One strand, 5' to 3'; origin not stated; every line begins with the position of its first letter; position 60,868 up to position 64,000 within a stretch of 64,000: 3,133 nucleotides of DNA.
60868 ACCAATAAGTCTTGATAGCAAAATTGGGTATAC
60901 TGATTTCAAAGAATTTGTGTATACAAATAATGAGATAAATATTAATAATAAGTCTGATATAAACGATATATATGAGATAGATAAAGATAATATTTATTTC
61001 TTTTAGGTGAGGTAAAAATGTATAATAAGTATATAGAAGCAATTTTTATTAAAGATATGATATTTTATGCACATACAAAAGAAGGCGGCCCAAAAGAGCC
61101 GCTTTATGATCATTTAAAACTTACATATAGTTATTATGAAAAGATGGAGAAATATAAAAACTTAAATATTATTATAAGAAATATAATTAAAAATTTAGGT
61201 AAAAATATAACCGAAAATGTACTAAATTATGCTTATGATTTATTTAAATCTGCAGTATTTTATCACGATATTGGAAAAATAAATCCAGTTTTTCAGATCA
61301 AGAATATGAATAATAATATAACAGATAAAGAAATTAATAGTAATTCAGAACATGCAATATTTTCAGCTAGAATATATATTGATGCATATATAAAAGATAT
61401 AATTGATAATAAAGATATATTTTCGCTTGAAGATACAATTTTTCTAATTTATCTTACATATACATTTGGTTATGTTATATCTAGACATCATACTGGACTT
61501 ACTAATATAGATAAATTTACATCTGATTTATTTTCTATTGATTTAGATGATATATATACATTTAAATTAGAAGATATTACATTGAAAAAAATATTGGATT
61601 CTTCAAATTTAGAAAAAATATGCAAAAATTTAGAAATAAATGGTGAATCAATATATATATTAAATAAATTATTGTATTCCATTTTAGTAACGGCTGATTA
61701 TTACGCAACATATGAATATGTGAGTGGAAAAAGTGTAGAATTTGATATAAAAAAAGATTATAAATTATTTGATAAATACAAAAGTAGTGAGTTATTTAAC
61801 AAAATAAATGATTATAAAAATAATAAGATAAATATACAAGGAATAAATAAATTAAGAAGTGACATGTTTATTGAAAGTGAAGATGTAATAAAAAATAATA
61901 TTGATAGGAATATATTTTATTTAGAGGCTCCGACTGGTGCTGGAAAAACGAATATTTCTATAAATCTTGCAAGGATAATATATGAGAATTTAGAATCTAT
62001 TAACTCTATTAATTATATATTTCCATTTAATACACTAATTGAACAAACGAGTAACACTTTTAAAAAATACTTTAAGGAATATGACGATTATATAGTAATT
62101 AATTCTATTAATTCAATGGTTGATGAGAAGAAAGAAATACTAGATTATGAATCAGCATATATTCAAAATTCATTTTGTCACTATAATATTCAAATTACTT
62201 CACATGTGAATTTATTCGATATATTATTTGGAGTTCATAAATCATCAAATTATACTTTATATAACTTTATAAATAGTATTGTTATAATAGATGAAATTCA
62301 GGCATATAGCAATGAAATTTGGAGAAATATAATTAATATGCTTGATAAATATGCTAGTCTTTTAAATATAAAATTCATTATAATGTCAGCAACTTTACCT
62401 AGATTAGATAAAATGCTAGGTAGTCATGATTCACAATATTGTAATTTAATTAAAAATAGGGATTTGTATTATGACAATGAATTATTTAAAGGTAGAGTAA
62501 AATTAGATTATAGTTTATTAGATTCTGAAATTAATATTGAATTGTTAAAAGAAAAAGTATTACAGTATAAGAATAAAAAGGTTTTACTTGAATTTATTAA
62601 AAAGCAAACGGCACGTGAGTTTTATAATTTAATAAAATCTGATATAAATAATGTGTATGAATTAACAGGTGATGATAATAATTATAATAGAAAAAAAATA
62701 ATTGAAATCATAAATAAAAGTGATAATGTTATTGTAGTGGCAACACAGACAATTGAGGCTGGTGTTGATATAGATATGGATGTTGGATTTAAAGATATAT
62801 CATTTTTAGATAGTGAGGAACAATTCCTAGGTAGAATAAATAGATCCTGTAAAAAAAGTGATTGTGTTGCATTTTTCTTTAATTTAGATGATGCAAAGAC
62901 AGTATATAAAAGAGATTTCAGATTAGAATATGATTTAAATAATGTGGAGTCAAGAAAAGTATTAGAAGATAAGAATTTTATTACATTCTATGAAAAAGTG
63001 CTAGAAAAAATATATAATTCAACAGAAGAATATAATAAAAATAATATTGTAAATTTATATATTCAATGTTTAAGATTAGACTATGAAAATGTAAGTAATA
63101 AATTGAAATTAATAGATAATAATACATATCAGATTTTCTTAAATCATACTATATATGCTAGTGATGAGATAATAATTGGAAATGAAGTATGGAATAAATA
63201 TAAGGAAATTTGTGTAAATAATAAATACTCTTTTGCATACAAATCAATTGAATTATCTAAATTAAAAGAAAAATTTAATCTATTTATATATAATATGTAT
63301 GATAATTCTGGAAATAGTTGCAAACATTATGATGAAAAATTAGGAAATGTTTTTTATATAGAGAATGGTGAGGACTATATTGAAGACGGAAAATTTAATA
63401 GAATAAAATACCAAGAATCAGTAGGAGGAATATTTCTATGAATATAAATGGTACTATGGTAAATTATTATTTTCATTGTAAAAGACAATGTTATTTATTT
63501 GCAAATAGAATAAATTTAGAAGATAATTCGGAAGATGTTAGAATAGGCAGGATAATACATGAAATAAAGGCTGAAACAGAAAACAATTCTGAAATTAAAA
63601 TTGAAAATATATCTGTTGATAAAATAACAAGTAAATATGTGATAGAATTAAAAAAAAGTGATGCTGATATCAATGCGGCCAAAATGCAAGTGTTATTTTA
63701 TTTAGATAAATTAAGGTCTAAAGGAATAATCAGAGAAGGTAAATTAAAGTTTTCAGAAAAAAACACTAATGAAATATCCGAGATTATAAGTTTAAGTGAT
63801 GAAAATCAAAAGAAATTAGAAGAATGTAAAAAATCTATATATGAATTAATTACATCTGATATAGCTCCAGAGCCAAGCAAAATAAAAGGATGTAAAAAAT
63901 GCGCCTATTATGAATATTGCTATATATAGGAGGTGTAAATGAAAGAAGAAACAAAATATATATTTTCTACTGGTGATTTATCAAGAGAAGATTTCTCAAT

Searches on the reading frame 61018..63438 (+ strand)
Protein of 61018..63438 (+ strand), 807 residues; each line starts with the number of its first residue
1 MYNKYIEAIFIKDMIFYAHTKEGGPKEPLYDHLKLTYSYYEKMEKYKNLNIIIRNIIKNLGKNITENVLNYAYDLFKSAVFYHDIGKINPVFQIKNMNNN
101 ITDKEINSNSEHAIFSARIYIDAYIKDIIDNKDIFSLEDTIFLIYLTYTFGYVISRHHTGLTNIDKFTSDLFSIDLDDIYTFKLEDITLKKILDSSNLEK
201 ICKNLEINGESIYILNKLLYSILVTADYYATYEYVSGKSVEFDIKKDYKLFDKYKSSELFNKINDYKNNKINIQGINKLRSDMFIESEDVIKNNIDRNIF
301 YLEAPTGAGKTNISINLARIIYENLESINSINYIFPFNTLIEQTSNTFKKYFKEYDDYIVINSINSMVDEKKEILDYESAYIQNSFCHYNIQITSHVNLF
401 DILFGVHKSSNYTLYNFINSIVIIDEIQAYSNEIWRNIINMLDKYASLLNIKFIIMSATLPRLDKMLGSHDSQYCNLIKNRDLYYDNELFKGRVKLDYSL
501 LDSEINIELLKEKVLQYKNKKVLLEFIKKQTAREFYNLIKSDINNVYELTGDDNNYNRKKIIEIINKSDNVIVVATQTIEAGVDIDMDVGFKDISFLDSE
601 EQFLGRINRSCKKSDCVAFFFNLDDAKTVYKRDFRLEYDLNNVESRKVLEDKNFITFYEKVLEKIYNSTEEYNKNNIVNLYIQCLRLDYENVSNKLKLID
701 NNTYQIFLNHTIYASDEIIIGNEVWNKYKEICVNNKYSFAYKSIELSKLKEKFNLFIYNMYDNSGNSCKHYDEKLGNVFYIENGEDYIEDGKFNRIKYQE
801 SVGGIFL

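Call 90: search_protein_families(library=pfam, proteins=[window:61018-63438:+], max_evalue=0.001)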
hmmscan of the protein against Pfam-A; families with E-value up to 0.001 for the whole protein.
window:61018-63438:+ (807 aa): 4 families
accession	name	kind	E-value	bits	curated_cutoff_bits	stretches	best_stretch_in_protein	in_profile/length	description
PF00270.35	DEAD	-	5e-15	56.1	26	1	298-462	16-163/167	DEAD/DEAH box helicase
PF04851.21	ResIII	-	1.4e-11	45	22.5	1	296-460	22-162/164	Type III restriction enzyme, res subunit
PF22590.2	Cas3-like_C_2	-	1.1e-10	42.2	27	1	553-610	43-104/106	CRISPR-associated nuclease/helicase Cas3, C-terminal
PF00271.37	Helicase_C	-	6.3e-05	23.6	23.5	1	508-587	4-84/110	Helicase conserved C-terminal domain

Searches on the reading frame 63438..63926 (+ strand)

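Call 90: search_protein_families(library=pfam, proteins=[window:63438-63926:+], max_evalue=0.001)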
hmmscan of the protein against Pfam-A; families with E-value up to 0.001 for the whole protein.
window:63438-63926:+ (163 aa): 2 families
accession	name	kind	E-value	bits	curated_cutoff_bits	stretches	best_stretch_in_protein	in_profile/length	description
PF01930.23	Cas_Cas4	-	1.8e-44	152.1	22.7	1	4-163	1-160/160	Domain of unknown function DUF83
PF08696.17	Dna2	-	2.3e-06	27.9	22.4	1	3-93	56-148/204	DNA replication factor Dna2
